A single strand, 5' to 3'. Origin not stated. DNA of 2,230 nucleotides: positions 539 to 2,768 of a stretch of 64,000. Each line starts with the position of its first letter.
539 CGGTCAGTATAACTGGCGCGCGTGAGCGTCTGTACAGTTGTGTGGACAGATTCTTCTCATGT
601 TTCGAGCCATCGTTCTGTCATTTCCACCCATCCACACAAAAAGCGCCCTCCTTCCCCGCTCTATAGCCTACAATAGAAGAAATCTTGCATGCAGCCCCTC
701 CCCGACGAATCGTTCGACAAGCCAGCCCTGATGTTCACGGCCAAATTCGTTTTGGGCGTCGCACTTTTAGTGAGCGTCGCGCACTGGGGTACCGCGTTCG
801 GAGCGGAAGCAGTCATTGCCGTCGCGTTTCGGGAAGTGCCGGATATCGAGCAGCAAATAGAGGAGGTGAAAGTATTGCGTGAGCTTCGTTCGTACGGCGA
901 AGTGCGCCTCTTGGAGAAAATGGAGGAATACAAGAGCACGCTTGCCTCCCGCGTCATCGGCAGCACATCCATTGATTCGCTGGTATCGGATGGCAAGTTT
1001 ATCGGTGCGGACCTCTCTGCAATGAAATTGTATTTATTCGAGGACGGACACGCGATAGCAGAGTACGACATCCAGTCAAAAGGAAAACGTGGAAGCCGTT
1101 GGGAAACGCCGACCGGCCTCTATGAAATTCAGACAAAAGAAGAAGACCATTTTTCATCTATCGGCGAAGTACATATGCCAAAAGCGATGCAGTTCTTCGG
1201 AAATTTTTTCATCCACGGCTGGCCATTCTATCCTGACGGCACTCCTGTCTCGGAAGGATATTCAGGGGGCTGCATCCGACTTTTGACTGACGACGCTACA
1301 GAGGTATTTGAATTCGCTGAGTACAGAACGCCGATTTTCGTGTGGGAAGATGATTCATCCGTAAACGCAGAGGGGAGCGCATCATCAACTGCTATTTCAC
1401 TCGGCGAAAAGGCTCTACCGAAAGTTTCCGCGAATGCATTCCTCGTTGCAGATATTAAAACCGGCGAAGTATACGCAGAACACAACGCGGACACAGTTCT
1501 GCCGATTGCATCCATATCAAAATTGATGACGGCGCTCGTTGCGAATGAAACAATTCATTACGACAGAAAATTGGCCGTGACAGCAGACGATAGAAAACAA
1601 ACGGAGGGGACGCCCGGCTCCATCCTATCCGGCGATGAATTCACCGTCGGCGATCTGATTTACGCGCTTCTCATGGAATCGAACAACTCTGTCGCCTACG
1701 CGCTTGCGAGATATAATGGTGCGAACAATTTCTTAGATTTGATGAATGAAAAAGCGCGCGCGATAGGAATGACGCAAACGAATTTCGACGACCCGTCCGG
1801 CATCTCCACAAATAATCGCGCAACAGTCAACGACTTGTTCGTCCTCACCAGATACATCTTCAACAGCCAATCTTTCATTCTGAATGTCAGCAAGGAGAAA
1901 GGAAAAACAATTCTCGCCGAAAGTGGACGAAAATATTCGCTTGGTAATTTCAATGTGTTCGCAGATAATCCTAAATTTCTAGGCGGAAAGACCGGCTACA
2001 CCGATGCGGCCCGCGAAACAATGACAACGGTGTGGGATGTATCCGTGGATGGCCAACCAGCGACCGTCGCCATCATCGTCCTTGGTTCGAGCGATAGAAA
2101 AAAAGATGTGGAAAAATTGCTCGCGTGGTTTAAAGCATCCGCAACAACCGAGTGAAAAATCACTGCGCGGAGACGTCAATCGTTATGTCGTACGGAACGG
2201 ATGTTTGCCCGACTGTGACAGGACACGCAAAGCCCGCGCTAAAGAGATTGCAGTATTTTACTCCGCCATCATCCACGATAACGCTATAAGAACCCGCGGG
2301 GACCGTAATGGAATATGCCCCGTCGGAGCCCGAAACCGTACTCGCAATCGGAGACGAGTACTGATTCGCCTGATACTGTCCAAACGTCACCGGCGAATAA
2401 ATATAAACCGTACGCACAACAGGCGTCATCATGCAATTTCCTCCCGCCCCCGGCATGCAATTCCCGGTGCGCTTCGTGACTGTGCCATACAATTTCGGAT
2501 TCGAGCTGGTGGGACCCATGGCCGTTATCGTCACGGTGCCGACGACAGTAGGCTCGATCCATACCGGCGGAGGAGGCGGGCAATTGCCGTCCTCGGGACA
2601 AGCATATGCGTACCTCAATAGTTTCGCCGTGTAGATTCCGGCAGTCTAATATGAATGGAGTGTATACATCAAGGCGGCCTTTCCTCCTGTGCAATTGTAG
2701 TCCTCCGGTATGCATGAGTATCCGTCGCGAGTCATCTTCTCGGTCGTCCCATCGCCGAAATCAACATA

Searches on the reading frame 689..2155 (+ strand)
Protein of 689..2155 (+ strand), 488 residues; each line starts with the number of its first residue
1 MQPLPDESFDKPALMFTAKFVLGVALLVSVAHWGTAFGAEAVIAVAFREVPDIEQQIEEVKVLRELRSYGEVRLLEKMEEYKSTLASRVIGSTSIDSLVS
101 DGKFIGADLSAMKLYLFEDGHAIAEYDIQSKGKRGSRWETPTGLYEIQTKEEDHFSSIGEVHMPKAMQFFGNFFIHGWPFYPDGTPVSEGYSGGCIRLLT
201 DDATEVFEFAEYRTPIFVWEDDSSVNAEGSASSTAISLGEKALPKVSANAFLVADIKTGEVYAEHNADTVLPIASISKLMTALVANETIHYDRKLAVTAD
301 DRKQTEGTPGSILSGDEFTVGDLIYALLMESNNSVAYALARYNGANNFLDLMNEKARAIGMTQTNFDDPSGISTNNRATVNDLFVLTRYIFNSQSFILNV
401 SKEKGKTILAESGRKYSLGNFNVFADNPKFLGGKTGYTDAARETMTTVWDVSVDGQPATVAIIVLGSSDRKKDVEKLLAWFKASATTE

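Call 27: search_protein_families(library=pfam, proteins=[window:689-2155:+], max_evalue=0.001)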
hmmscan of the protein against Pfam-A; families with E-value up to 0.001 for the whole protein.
window:689-2155:+ (488 aa): 5 families
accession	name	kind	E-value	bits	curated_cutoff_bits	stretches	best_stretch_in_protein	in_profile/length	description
PF00768.25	Peptidase_S11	-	1.7e-35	123.1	27.6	1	243-447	7-221/239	D-alanyl-D-alanine carboxypeptidase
PF13354.11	Beta-lactamase2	-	6.4e-14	52.3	22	1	251-394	2-150/214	Beta-lactamase enzyme family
PF03734.19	YkuD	-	1.6e-13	51.9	23.4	1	104-218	3-146/146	L,D-transpeptidase catalytic domain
PF02113.21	Peptidase_S13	-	1.6e-05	24.3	22.8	1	247-294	17-64/444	D-Ala-D-Ala carboxypeptidase 3 (S13) family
PF00144.29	Beta-lactamase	-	0.00044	20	27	0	249-285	31-64/329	Beta-lactamase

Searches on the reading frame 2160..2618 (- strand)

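Call 27: search_protein_families(library=pfam, proteins=[window:2160-2618:-], max_evalue=0.001)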
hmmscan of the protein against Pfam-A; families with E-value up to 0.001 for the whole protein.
window:2160-2618:- (152 aa): 1 family
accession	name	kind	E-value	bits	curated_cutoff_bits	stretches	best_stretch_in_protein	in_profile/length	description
PF13620.12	CarboxypepD_reg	-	1.3e-05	25.9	32.3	1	85-120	23-59/82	Carboxypeptidase regulatory-like domain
